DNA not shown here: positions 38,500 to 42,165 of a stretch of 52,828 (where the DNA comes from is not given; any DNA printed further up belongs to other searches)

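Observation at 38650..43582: PLD-nuclease/SNF2 helicase gene coupled to a sigma-70 protein with a foreign N-terminal domain: candidate undescribed DNA-sensing or defence module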

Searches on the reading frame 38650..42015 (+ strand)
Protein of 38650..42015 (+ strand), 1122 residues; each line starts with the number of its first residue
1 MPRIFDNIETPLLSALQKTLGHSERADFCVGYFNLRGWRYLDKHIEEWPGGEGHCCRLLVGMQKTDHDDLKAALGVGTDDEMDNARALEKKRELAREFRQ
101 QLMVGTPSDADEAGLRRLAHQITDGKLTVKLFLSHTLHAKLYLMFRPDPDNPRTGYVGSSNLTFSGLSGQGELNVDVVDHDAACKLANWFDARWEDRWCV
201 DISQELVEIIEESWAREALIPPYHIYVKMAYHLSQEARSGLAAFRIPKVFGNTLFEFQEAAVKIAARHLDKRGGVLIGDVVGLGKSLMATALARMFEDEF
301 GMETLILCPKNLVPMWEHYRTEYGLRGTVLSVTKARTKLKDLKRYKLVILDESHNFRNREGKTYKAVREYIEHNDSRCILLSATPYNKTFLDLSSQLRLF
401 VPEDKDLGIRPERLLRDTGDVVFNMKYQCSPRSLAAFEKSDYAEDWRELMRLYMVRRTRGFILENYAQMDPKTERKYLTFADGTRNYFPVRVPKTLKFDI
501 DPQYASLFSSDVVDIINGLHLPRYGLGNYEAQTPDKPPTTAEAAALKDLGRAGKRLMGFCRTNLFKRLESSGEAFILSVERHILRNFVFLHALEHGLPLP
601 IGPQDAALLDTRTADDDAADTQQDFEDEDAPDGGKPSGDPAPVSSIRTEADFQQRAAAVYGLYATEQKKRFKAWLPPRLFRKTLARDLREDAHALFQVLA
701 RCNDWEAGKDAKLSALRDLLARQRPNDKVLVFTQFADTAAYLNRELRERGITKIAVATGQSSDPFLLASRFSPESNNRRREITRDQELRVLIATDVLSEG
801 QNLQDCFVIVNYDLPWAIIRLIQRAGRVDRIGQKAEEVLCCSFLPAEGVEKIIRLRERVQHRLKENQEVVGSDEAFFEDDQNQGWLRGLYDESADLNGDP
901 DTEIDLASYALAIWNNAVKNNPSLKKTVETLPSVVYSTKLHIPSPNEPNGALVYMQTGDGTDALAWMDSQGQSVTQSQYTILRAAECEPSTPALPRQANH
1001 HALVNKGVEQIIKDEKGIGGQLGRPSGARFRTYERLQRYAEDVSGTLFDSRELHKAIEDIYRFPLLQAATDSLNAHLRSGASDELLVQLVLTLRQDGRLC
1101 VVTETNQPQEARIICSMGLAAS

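Call 7: search_protein_families(library=pfam, proteins=[window:38650-42015:+], max_evalue=0.01)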
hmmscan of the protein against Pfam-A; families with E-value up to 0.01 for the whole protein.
window:38650-42015:+ (1122 aa): 7 families
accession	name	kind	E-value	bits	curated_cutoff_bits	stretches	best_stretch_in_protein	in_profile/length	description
PF00271.37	Helicase_C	-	3.1e-17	63.3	23.5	1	712-832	2-110/110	Helicase conserved C-terminal domain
PF00176.29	SNF2-rel_dom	-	3.4e-10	39.9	24.9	2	332-403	114-181/290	SNF2-related domain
PF13091.12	PLDc_2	-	6.1e-08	33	27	1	83-194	48-132/132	PLD-like domain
PF00270.35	DEAD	-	2e-07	31.3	26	1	325-386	101-161/167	DEAD/DEAH box helicase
PF04851.21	ResIII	-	1.2e-06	28.9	22.5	1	333-386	111-163/164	Type III restriction enzyme, res subunit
PF09565.16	RE_NgoFVII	-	0.00014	21.6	23.8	1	125-192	80-147/162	NgoFVII restriction endonuclease N-terminal PLD domain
PF22590.2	Cas3-like_C_2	-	0.0068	17.1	27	0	729-830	5-103/106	CRISPR-associated nuclease/helicase Cas3, C-terminal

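Call 8: search_protein_families(library=padloc, proteins=[window:38650-42015:+], max_evalue=0.01)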
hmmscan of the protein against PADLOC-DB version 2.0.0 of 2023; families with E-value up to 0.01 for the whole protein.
window:38650-42015:+ (1122 aa): 45 families (the best 25 are shown)
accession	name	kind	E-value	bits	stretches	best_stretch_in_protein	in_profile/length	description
PDLC01075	C3a139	-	5.1e-47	158.8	1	118-866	93-762/948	HKD+Snf2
PDLC02623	DrmD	-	2.5e-32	109.6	2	714-872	518-662/1040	DrmD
PDLC02621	DrmD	-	2.3e-28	96.9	1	687-849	475-641/1040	DrmD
PDLC02500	BrxHI|BrxHII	-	1.3e-27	94.7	1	689-873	440-612/933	BrxHI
PDLC02193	PLD_Helicase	-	1.3e-25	87.8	2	690-880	650-844/905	-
PDLC02619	DrmD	-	1.4e-21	74.4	1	724-844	411-545/872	DrmD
PDLC02843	DpdE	-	1.3e-19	67.7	2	706-831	546-663/1091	DpdE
PDLC00659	HmaA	-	6e-19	65.4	1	721-834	507-613/1176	SNF2 helicase / DEAD-box helicase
PDLC02620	DrmD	-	9.4e-17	58.2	1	726-837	484-583/1060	DrmD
PDLC02840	DpdE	-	1e-16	58.4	2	688-836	520-659/1091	DpdE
PDLC02504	BrxHI|BrxHII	-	1.1e-16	58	1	712-850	470-599/971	BrxHII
PDLC02633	DrmD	-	1.5e-16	57.6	1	704-846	498-643/839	DrmD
PDLC03830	ZacC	-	1.5e-15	54.9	2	344-388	243-292/1019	-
PDLC02625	DrmD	-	5.3e-15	53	1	702-836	237-374/792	DrmD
PDLC02853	DpdE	-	6.5e-15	52.2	1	709-841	468-608/985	DpdE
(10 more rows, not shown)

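Call 9: search_protein_families(library=ncbifam, proteins=[window:38650-42015:+], max_evalue=0.01)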
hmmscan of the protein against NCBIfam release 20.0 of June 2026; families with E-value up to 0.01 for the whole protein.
window:38650-42015:+ (1122 aa): 23 families
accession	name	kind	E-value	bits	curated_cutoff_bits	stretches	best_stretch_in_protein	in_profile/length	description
NF042964.1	phospholipD_antiphage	equivalog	3.9e-43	147.9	1100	2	689-880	646-836/895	phospholipase D-like domain-containing anti-phage protein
NF038317.1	DISARM_DrmD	equivalog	2.1e-36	125.6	610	2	683-880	456-660/1021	DISARM system SNF2-like helicase DrmD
NF041062.1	DpdE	equivalog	3.6e-28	98.1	500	2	654-847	469-657/1048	protein DpdE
NF038318.1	DISARM_DrmD_b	equivalog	3.7e-21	75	950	1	725-844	409-542/868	DISARM system SNF2-like helicase DrmD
NF003426.0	PRK04914.1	equivalog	1.1e-14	53.6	576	1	703-836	473-596/959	RNA polymerase-associated protein RapA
NF010337.0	PRK13766.1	equivalog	8.6e-12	44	610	1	698-838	336-475/781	Hef nuclease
NF053711.1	RNA_heli_RhlE1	exception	1.3e-09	37.3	750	1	717-867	236-371/434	RNA helicase RhlE1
NF008394.0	PRK11192.1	equivalog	1.3e-08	34.1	507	1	709-840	231-350/441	ATP-dependent RNA helicase SrmB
NF053675.1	pilus_reg_Snf2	equivalog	1.8e-08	32.9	1100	1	708-836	858-977/1029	pilus expression-regulating Snf2 family helicase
NF008744.0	PRK11776.1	equivalog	2e-07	30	524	1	705-867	222-369/460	ATP-dependent RNA helicase DbpA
NF058637.1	helic_SCO1167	equivalog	2.8e-07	29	1200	1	707-850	759-892/932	SCO1167/SCO6262 family helicase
NF053710.1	RNA_heli_RhlE2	exception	1.5e-06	26.9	925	1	723-878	246-386/635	RNA helicase RhlE2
NF007882.0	PRK10590.1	equivalog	2.2e-06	26.9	743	1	723-836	242-344/456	ATP-dependent RNA helicase RhlE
TIGR01587.1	cas3_core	equivalog_domain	4.8e-06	25.9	102.45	1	705-846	201-337/358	CRISPR-associated helicase Cas3'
NF053631.1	RNA_helic_CshA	equivalog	5.9e-06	25.4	646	1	784-876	284-372/434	degradosome RNA helicase CshA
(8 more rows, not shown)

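Call 67: search_solved_structures(query=window:38650-42015:+, max_evalue=0.001)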
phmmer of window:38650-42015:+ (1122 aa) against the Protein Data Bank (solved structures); distinct sequences matched with E-value up to 0.001: 46.
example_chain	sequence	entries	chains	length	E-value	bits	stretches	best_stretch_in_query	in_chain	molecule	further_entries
8kca_A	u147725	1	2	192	4.2e-07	31.4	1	714-870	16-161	Probable ATP-dependent RNA helicase DDX53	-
1z63_A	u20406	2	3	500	8.1e-07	30.4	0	267-395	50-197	Helicase of the snf2/rad54 family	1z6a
8so8_A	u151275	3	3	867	1.5e-06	29.6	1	710-843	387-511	RNA polymerase-associated protein RapA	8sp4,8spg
2hjv_A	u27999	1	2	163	1.9e-06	29.2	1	709-838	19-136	ATP-dependent RNA helicase dbpA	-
6bog_A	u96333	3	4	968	2.2e-06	29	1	710-843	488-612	RNA polymerase-associated protein RapA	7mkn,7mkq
7m8e_F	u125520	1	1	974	2.2e-06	29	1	710-843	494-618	RNA polymerase-associated protein RapA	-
4s20_K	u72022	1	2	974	2.5e-06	28.8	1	710-843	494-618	RNA polymerase-associated protein RapA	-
1wp9_A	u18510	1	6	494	3.4e-06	28.4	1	714-830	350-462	ATP-dependent RNA helicase, putative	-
1fuk_A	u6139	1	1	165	8.7e-06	27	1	759-849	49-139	EUKARYOTIC INITIATION FACTOR 4A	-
8t0l_F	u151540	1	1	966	1.4e-05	26.3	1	710-843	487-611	RNA polymerase-associated protein RapA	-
1hv8_A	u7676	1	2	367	2e-05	25.8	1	781-839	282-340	PUTATIVE ATP-DEPENDENT RNA HELICASE MJ0669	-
5nt7_B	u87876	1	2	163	2.6e-05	25.5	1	736-836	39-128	ATP-dependent RNA helicase vasa, isoform A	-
1fuu_A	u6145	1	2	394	4.8e-05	24.6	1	760-846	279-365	YEAST INITIATION FACTOR 4A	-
2vso_A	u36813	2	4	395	4.8e-05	24.6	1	760-845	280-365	ATP-DEPENDENT RNA HELICASE EIF4A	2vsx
5sup_A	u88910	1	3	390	5.2e-05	24.5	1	734-867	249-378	ATP-dependent RNA helicase SUB2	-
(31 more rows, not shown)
